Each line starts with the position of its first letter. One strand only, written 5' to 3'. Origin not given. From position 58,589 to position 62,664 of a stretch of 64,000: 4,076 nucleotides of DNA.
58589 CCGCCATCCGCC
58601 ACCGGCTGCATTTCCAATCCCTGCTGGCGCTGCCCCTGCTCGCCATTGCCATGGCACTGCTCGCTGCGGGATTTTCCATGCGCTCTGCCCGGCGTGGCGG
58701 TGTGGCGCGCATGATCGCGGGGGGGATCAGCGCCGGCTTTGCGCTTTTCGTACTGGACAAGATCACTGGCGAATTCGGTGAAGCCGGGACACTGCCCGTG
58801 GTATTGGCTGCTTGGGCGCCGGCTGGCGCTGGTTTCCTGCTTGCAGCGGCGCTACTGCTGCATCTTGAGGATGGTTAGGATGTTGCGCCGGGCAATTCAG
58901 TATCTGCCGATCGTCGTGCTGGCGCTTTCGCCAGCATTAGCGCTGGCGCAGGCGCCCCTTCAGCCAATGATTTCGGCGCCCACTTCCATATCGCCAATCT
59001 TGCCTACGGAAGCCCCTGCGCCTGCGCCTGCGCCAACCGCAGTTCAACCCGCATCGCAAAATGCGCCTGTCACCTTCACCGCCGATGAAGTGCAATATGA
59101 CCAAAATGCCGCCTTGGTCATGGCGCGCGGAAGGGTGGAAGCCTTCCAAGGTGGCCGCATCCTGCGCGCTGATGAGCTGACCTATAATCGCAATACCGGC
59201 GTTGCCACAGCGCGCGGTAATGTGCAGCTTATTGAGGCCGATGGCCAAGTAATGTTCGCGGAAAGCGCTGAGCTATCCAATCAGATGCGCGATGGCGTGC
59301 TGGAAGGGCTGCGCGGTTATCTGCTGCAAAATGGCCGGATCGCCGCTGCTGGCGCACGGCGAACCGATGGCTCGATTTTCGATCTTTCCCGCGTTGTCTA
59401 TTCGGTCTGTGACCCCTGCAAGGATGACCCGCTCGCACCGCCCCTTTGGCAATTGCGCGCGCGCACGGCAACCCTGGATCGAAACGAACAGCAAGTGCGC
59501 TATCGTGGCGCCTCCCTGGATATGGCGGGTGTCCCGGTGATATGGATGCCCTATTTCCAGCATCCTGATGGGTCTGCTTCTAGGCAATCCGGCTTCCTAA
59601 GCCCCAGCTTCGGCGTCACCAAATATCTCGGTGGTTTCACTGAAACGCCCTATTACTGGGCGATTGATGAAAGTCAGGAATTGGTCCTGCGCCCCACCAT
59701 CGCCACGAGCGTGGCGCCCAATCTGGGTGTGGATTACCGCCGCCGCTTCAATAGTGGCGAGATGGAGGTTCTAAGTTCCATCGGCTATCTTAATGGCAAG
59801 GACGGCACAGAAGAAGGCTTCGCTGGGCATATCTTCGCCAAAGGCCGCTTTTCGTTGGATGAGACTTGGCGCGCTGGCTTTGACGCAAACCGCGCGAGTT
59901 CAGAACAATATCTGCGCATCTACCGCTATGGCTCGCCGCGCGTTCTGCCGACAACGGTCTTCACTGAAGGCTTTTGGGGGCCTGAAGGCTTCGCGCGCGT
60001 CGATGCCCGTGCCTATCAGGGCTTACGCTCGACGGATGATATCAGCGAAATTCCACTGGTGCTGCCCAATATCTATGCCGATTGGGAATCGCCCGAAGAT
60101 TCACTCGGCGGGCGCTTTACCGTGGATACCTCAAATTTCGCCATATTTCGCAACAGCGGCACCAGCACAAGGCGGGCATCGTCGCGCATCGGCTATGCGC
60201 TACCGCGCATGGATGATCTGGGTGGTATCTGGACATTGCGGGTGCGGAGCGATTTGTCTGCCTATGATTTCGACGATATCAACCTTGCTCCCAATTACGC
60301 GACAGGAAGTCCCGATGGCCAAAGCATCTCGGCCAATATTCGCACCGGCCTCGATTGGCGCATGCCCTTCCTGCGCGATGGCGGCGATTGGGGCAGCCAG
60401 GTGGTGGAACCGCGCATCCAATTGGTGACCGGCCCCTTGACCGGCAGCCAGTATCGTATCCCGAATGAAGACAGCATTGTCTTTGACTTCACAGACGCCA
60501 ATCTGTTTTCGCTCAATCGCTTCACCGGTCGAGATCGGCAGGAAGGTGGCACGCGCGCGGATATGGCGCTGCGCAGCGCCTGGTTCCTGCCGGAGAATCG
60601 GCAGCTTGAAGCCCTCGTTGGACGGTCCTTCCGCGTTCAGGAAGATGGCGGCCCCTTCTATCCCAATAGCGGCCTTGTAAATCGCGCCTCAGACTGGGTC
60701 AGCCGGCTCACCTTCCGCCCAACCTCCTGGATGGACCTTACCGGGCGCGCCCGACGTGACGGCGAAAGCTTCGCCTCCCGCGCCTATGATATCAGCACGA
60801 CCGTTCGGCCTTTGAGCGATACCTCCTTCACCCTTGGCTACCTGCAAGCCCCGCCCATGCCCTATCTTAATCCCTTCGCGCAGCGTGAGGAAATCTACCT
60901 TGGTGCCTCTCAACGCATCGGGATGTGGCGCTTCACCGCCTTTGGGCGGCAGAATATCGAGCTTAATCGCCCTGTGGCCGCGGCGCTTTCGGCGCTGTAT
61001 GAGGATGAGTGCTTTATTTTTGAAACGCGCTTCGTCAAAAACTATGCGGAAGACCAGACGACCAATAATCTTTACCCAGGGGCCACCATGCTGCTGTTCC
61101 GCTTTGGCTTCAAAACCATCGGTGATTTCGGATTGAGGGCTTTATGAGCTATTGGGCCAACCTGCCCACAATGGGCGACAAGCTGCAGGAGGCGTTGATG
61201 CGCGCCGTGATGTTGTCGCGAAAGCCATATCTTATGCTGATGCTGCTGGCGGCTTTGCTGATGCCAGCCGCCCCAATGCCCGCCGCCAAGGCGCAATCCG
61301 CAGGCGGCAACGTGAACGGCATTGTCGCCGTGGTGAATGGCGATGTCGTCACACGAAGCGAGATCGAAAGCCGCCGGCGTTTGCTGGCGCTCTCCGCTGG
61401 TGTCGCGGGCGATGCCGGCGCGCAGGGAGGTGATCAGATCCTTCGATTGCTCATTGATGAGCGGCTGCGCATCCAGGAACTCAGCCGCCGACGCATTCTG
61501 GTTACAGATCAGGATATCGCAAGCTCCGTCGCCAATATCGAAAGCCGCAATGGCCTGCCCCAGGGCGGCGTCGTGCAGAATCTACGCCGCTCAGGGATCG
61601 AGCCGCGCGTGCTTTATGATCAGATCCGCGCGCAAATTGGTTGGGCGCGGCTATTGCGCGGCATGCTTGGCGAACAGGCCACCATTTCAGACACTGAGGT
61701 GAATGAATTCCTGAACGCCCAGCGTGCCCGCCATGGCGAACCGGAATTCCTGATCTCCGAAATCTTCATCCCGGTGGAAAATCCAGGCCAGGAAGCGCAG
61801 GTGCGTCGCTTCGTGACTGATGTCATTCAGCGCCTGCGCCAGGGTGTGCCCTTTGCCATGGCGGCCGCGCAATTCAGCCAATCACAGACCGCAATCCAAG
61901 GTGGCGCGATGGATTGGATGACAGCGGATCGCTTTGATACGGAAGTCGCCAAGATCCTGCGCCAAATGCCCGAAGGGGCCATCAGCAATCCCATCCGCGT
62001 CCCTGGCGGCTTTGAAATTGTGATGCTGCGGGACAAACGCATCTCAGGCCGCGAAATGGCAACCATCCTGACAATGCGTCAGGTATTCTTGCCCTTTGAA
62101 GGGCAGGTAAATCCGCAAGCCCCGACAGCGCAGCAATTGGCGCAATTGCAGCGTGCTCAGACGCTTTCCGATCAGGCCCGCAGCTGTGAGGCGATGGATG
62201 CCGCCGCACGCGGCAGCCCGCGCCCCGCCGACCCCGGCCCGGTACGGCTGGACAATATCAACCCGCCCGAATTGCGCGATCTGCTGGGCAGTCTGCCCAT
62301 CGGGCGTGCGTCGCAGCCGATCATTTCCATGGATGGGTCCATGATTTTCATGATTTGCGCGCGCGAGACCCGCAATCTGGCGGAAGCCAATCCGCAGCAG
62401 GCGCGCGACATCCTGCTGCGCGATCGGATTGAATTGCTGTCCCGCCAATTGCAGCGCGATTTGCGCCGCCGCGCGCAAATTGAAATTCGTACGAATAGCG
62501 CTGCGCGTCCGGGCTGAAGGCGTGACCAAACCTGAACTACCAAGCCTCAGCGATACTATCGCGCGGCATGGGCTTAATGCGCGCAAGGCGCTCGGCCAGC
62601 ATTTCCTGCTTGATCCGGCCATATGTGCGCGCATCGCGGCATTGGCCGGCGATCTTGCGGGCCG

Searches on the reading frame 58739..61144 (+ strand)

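Call 73: search_protein_families(library=pfam, proteins=[window:58739-61144:+], max_evalue=0.0001)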
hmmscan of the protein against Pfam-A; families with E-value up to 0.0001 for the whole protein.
window:58739-61144:+ (802 aa): 2 families
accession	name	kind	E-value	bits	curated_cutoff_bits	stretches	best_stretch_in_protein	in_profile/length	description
PF04453.20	LptD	-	2e-50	172.6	22.4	1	364-724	5-377/384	LPS transport system D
PF03968.19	LptD_N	-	2.2e-05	25.1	20.4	1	114-186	3-71/113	LptA/(LptD N-terminal domain) LPS transport protein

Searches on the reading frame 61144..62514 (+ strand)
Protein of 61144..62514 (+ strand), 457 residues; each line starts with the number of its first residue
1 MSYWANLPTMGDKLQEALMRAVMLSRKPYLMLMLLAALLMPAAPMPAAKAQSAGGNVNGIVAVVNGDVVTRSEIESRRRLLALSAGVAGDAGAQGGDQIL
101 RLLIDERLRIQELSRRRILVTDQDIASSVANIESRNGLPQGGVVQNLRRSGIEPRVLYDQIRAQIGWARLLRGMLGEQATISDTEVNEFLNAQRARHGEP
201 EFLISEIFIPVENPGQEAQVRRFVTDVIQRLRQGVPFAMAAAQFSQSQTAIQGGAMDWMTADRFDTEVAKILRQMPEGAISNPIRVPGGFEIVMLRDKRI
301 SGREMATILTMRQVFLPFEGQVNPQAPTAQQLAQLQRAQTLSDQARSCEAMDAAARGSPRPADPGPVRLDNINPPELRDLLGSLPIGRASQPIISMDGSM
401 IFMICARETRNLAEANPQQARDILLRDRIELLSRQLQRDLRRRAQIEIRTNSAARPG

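Call 73: search_protein_families(library=pfam, proteins=[window:61144-62514:+], max_evalue=0.0001)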
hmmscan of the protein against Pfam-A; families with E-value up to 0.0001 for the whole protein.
window:61144-62514:+ (457 aa): 5 families
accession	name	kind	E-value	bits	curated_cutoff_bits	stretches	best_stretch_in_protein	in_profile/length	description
PF00639.27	Rotamase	-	2.6e-14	54.4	21.7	1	214-297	12-97/97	PPIC-type PPIASE domain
PF13616.12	Rotamase_3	-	2e-12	48.1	22.5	1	201-298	15-115/116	PPIC-type PPIASE domain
PF13145.12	Rotamase_2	-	2.4e-10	41.7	27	1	181-298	1-108/121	PPIC-type PPIASE domain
PF09312.16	SurA_N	-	2.5e-09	37.8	30.8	1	57-168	1-115/118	SurA N-terminal domain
PF13624.11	SurA_N_3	-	4.8e-06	26.9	27.2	1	30-168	13-159/162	SurA-like N-terminal domain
